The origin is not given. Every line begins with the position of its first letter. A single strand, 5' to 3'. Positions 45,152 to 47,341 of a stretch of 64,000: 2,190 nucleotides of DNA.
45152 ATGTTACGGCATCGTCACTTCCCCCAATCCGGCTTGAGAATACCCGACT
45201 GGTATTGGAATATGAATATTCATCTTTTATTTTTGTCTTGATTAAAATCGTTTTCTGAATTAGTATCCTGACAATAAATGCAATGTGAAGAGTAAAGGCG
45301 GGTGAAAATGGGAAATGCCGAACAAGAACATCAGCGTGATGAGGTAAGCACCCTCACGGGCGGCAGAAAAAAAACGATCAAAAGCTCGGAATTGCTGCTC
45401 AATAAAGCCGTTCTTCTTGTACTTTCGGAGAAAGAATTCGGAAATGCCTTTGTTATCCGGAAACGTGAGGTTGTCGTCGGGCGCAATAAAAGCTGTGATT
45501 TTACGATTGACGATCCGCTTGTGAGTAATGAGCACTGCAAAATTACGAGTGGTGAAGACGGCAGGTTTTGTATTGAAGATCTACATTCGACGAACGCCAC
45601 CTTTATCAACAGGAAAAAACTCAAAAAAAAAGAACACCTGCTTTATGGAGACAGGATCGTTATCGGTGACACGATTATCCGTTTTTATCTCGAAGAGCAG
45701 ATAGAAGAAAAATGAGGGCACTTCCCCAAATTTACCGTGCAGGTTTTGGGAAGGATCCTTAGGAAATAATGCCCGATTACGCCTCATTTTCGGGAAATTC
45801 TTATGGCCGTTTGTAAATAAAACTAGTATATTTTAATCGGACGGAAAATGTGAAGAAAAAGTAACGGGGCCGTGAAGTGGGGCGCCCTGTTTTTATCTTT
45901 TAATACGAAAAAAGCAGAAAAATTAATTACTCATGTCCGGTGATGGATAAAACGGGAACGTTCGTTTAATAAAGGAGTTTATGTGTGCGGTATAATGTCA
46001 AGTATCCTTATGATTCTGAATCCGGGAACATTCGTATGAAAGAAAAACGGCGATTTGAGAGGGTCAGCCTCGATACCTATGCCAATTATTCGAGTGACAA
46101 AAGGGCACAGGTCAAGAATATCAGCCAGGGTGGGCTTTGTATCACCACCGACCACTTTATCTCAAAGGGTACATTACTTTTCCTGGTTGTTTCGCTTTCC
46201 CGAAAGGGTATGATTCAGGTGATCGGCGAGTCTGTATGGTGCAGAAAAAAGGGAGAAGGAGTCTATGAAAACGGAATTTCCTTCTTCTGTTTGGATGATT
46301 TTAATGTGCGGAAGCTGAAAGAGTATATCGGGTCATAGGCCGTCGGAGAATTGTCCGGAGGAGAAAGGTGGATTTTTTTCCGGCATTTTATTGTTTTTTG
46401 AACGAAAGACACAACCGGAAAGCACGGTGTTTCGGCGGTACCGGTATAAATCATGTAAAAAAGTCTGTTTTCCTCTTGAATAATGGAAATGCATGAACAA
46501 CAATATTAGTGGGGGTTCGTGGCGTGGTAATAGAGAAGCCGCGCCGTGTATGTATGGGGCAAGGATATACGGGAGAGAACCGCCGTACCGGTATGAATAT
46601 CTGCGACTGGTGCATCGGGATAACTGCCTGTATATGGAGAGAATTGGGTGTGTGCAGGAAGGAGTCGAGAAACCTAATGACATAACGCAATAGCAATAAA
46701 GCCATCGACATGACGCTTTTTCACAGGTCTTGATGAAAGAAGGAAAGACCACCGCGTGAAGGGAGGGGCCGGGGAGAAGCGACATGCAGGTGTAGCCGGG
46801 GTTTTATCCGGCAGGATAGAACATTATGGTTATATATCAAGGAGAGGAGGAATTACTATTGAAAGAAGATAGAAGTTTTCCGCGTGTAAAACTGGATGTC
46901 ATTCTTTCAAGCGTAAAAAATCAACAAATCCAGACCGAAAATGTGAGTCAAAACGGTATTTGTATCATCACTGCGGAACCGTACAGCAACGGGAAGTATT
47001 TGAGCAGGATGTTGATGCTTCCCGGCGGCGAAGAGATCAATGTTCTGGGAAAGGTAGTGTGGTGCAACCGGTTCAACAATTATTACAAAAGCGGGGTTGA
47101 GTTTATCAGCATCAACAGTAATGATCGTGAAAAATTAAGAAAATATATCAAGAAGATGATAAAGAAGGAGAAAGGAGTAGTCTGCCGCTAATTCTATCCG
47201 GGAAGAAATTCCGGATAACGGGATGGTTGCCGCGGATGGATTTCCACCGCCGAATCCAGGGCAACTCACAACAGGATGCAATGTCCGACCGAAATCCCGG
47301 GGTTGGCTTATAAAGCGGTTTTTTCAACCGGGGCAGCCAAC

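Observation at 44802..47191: Tandem array of three small PilZ paralogs interleaved with an FHA protein, separated by unusually long intergenic spacers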

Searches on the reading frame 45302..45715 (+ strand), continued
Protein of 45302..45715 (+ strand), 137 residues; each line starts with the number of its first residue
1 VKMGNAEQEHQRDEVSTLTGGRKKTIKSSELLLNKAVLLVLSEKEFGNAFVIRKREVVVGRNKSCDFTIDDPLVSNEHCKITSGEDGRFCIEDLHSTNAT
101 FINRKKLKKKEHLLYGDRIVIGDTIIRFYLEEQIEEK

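Call 75: fold_search(model_id=the predicted structure, library=pdb)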
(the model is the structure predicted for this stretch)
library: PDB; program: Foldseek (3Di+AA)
matches with E <= 10: 587; with E <= 0.001: 150
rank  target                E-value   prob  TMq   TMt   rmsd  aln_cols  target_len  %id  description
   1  8p5x_G                4.4e-11  1.00  0.70  0.90   1.3       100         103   28  Single particle cryo-EM structure of the complex between Corynebacterium glutamicum homohexameric 2-oxoglutarate dehyd (released 2023-08-16)
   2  4qcj                  1.3e-10  1.00  0.70  0.92   1.3       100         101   28  Crystal Structure of OdhI from Corynebacterium glutamicum (released 2014-07-02)
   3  6i2p_E                1.3e-10  1.00  0.68  0.88   0.9        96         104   27  Crystal structure of the Mycobacterium tuberculosis PknB kinase domain (L33E mutant) in complex with its substrate Gar (released 2019-05-22)
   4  6i2q_B                2.8e-10  1.00  0.67  0.92   1.1        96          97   29  Crystal structure of the wild-type SucA domain of Mycobacterium smegmatis KGD (alpha-ketoglutarate decarboxylase), in  (released 2019-05-22)
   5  6i2p_D                3.5e-10  1.00  0.68  0.80   0.9        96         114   27  Crystal structure of the Mycobacterium tuberculosis PknB kinase domain (L33E mutant) in complex with its substrate Gar (released 2019-05-22)
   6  7rj3_A                3.9e-10  1.00  0.70  0.89   1.8       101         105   26  Crystal Structure of the Forkhead Associated (FHA) Domain of the Glycogen Accumulation Regulator (GarA) from Mycobacte (released 2021-07-28)
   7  7rj3_C                6.1e-10  1.00  0.68  0.90   1.0        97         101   27  Crystal Structure of the Forkhead Associated (FHA) Domain of the Glycogen Accumulation Regulator (GarA) from Mycobacte (released 2021-07-28)
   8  8p5r_G                9.6e-10  1.00  0.67  0.91   1.1        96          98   29  Crystal structure of full-length, homohexameric 2-oxoglutarate dehydrogenase KGD from Mycobacterium smegmatis in compl (released 2023-08-16)
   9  7rj3_B                1.1e-09  1.00  0.66  0.84   1.4        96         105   27  Crystal Structure of the Forkhead Associated (FHA) Domain of the Glycogen Accumulation Regulator (GarA) from Mycobacte (released 2021-07-28)
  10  6i2r_B                2.0e-09  1.00  0.66  0.93   1.1        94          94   30  Crystal structure of the SucA domain of Mycobacterium smegmatis KGD (alpha-ketoglutarate decarboxylase), mutant R802A, (released 2019-05-22)
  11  3poa_A                2.1e-09  1.00  0.66  0.91   1.7        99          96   24  Structural and functional analysis of phosphothreonine-dependent FHA domain interactions (released 2011-01-26)
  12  3po8                  3.7e-09  1.00  0.66  0.90   1.9       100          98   24  Structural and functional analysis of phosphothreonine-dependent FHA domain interactions (released 2011-01-26)
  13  2aff_MODEL_1_A        6.8e-09  1.00  0.65  0.87   1.9        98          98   30  The solution structure of the Ki67FHA/hNIFK(226-269)3P complex (released 2005-10-25)
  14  3gqs_A                7.2e-09  1.00  0.66  0.88   1.4        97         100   26  Crystal structure of the FHA domain of CT664 protein from Chlamydia trachomatis (released 2009-04-07)
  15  2kb3_MODEL_1_A        7.2e-09  1.00  0.68  0.65   1.8       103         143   28  NMR Structure of the phosphorylated form of OdhI, pOdhI. (released 2009-05-05)
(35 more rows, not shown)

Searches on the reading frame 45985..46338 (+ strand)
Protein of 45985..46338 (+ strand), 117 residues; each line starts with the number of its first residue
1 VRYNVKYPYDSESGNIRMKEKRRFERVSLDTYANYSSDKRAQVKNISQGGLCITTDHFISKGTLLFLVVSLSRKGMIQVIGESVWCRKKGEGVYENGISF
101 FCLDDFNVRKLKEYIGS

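Call 4: search_protein_families(library=pfam, proteins=[window:45985-46338:+], max_evalue=1)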
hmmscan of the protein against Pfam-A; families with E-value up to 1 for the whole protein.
window:45985-46338:+ (117 aa): 1 family
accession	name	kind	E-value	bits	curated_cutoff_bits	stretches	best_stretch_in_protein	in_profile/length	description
PF07238.19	PilZ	-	6e-10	39.8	22.5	1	20-115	1-100/102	PilZ domain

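Call 59: search_protein_families(library=ncbifam, proteins=[window:46036-46338:+], max_evalue=0.01)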
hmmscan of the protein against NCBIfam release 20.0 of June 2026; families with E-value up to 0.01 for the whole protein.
window:46036-46338:+ (100 aa): 1 family
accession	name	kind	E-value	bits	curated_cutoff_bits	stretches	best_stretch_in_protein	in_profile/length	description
TIGR02266.1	gmx_TIGR02266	paralog_domain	6.1e-08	32.7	68.7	1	16-98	11-95/96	TIGR02266 family protein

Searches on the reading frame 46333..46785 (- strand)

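Call 4: search_protein_families(library=pfam, proteins=[window:46333-46785:-], max_evalue=1)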
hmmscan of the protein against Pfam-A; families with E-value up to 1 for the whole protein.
window:46333-46785:- (150 aa): 1 family
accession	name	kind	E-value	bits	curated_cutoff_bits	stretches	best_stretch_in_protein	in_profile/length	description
PF03638.21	TCR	-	0.8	10.5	23.5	0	20-44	5-29/38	Tesmin/TSO1-like CXC domain, cysteine-rich domain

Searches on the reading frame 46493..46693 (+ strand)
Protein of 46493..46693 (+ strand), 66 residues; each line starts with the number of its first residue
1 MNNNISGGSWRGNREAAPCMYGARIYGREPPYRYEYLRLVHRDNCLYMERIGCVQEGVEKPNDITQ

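Call 4: search_protein_families(library=pfam, proteins=[window:46493-46693:+], max_evalue=1)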
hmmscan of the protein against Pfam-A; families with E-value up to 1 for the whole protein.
window:46493-46693:+ (66 aa): 1 family
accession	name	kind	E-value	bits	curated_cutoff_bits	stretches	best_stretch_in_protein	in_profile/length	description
PF22283.2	DUF6960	-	0.13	12.9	27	1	17-63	5-49/131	Family of unknown function (DUF6960)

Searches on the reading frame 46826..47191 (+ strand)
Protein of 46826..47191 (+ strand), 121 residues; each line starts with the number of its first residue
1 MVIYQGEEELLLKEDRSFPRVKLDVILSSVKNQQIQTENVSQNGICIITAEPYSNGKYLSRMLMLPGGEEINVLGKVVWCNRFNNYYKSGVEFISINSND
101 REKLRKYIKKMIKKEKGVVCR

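Call 4: search_protein_families(library=pfam, proteins=[window:46826-47191:+], max_evalue=1)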
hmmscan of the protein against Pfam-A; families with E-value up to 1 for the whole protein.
window:46826-47191:+ (121 aa): 1 family
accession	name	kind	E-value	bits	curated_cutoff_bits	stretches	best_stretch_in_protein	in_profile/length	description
PF07238.19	PilZ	-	1.4e-13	51.5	22.5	1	15-109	2-101/102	PilZ domain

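Call 36: find_related_loci(query=A5, collection=metagenome_contigs, flank=4000)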
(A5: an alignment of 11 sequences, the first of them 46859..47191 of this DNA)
Query A5 (110 aa) in metagenome_contigs; peptide patterns used: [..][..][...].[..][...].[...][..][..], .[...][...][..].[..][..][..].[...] (x = any residue, [..] = any of these).
570 stretches matched a pattern; 13 encode a relative of the query (tblastn E <= 1e-3); 13 distinct loci.
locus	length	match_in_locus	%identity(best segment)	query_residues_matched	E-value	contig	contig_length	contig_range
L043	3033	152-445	42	1-97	5e-23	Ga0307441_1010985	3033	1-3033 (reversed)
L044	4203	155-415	34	26-106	4e-12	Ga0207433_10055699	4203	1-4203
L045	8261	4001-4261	34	26-106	6e-12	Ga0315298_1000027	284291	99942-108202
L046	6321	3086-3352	31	28-108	2e-11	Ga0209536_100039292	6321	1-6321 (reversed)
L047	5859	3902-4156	29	26-105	5e-11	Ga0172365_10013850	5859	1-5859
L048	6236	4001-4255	29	26-105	5e-11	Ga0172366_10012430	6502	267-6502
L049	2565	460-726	33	3-84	2e-10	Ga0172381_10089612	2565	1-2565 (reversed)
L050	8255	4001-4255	39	28-105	3e-10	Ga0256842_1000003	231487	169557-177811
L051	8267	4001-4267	31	28-108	2e-11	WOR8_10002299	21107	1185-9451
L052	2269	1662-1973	31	5-106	1e-9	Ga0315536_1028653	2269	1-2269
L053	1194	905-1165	30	5-84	7e-9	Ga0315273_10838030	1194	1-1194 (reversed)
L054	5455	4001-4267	34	3-84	3e-8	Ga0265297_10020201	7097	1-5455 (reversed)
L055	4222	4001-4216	29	1-69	8e-6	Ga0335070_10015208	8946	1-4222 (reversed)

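Call 37: find_homologous_proteins(query=window:46859-47188:+, max_evalue=1e-8)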
Query seq(110 aa) (110 aa): 3 proteins with E <= 1e-8 among 5 candidates.
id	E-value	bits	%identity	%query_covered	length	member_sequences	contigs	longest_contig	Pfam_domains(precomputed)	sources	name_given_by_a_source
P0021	3.6e-50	186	83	83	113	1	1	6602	PF07238.20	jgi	jgi:Tfp pilus assembly protein PilZ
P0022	7.0e-49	182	79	100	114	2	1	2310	PF07238.20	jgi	jgi:Tfp pilus assembly protein PilZ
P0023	2.8e-47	177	99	75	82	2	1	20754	PF07238.20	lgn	-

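Call 38: find_encoding_contigs(protein=P0021, flank=7000, max_places=3)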
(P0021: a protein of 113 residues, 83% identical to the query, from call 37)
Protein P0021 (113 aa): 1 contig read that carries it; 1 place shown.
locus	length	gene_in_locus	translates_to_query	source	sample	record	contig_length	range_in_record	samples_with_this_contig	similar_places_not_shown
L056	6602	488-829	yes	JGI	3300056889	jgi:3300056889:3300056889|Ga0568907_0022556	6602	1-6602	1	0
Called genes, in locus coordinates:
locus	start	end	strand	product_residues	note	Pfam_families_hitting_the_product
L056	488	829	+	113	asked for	PF07238:PilZ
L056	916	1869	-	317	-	PF00528:BPD_transp_1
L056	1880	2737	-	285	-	PF00528:BPD_transp_1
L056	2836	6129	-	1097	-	PF07695:7TMR-DISM_7TM, PF00512:HisKA, PF02518:HATPase_c, PF00072:Response_reg, PF00211:Guanylate_cyc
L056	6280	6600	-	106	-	?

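Call 39: find_encoding_contigs(protein=P0022, flank=7000, max_places=3)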
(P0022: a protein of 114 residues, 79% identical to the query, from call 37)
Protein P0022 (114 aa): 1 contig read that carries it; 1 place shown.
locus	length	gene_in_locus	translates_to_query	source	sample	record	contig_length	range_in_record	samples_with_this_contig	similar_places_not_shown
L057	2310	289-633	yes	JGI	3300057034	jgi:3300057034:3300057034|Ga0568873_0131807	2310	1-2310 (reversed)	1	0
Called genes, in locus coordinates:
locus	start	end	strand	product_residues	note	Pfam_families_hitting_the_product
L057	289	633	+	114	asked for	PF07238:PilZ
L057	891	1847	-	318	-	PF00528:BPD_transp_1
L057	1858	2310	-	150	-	PF00528:BPD_transp_1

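Call 50: search_solved_structures(query=A5, max_evalue=0.01, show_alignments=2)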
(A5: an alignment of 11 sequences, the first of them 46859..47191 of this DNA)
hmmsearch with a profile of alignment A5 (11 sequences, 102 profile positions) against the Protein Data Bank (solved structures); distinct sequences matched with E-value up to 0.01: 1.
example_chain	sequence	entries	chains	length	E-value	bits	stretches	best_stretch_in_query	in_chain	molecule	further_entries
5vx6_A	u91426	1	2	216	0.0014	21.6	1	3-97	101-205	Uncharacterized protein YpfA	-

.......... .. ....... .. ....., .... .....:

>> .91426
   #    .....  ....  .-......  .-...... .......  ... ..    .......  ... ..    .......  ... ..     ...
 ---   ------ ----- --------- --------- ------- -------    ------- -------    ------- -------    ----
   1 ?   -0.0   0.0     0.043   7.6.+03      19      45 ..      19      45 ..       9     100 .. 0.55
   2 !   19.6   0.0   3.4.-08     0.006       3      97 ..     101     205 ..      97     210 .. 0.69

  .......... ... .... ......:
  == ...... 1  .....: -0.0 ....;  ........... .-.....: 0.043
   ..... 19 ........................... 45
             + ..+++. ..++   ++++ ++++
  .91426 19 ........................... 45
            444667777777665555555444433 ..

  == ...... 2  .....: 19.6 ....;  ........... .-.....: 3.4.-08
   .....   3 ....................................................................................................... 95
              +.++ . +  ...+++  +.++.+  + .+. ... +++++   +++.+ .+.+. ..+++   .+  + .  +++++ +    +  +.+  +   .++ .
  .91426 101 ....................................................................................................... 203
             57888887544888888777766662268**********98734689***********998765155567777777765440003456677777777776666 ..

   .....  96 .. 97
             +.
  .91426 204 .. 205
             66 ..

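Call 59: search_protein_families(library=ncbifam, proteins=[window:46859-47191:+], max_evalue=0.01)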
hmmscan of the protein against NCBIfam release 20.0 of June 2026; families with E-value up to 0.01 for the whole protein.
window:46859-47191:+ (110 aa): 1 family
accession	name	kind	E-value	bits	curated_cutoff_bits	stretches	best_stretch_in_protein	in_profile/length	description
TIGR02266.1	gmx_TIGR02266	paralog_domain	3.3e-08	33.6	68.7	1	26-97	21-95/96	TIGR02266 family protein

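Call 78: predict_structure(alignment_id=A10)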
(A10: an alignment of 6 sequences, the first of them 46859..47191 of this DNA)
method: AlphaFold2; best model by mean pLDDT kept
length: 110 residues; sequences in the alignment: 6
mean_pLDDT: 73.9   pTM: 0.63
mean pLDDT of the five models: 73.9, 73.4, 72.8, 72.3, 69.7
residues with pLDDT >= 90: 1; 70-90: 77; 50-70: 19; < 50: 13
segments of 3 or more residues with pLDDT < 50: 1-8, 107-110
pLDDT, mean of each block of 10 residues (from residue 1): 43 55 70 84 82 75 88 87 87 84 58
secondary structure, 60 per line:
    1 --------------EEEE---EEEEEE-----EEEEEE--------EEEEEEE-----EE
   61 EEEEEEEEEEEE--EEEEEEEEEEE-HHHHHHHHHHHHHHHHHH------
elements in order: E15-18 E22-27 E33-38 E47-53 E59-72 E75-85 H87-104

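Call 83: fold_search(model_id=the predicted structure, library=pdb)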
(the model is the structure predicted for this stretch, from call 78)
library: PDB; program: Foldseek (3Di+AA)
matches with E <= 10: 1057; with E <= 0.001: 2
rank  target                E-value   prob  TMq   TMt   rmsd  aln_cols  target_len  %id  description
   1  5vx6_B                3.8e-04  1.00  0.70  0.39   2.8       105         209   21  Structure of Bacillus subtilis Inhibitor of motility (MotI/DgrA) (released 2017-11-22)
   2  5vx6_A                5.0e-04  1.00  0.71  0.40   2.9       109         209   18  Structure of Bacillus subtilis Inhibitor of motility (MotI/DgrA) (released 2017-11-22)
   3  5kec_A                1.0e-03  1.00  0.68  0.35   4.2       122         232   20  Structure of K. pneumonia MrkH in its apo state. (released 2016-08-17)
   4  5kec_D                1.1e-03  1.00  0.69  0.37   4.0       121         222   20  Structure of K. pneumonia MrkH in its apo state. (released 2016-08-17)
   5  5kgo_A                1.4e-03  1.00  0.69  0.38   3.2       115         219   22  Structure of K. pneumonia MrkH-c-di-GMP complex (released 2016-08-17)
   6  5ked_A                2.1e-03  1.00  0.65  0.34   3.7       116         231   22  Structure of the 2.65 Angstrom P2(1) crystal of K. pneumonia MrkH (released 2016-08-17)
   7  1ywu_MODEL_1_A        2.4e-03  1.00  0.62  0.56   7.7       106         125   17  Solution NMR structure of Pseudomonas Aeruginosa protein PA4608. Northeast Structural Genomics target PaT7 (released 2005-03-29)
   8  5ked_B                3.3e-03  1.00  0.74  0.38   3.0       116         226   21  Structure of the 2.65 Angstrom P2(1) crystal of K. pneumonia MrkH (released 2016-08-17)
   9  5ejl                  3.3e-03  1.00  0.67  0.33   4.2       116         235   21  MrkH, A novel c-di-GMP dependence transcription regulatory factor. (released 2016-10-19)
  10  5y6f                  3.5e-03  1.00  0.72  0.37   3.0       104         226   10  Crystal structure of YcgR in complex with c-di-GMP from Escherichia coli (released 2018-07-18)
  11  2rde_A                4.1e-03  1.00  0.56  0.31   3.7        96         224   18  Crystal structure of VCA0042 complexed with c-di-GMP (released 2007-10-30)
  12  3rqa_A                4.3e-03  1.00  0.61  0.40   3.6        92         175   14  The Crystal Structure of a Pathogenic Protein from the Xanthomonas campestris Reveals a New Tetrameric PilZ Domain Sel (released 2012-03-14)
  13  5y4r_C                5.4e-03  1.00  0.60  0.57   4.8       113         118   20  Structure of a methyltransferase complex (released 2017-11-29)
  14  5y4r_D                5.7e-03  1.00  0.63  0.59   4.3       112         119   19  Structure of a methyltransferase complex (released 2017-11-29)
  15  3ph1_A                6.7e-03  1.00  0.61  0.39   3.6        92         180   14  The Crystal Structure of a Pathogenic Protein from the Xanthomonas campestris Reveals a New Tetrameric PilZ Domain Sel (released 2011-04-13)
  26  5xly_B                1.7e-02  1.00  0.67  0.61   4.1       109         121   18  Crystal structure of CheR1 in complex with c-di-GMP-bound MapZ (released 2017-08-23)
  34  7mie                  4.4e-02  1.00  0.51  0.26   6.7       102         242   14  Crystal structure of the Borreliella burgdorferi PlzA protein in complex with c-di-GMP (released 2021-06-30)
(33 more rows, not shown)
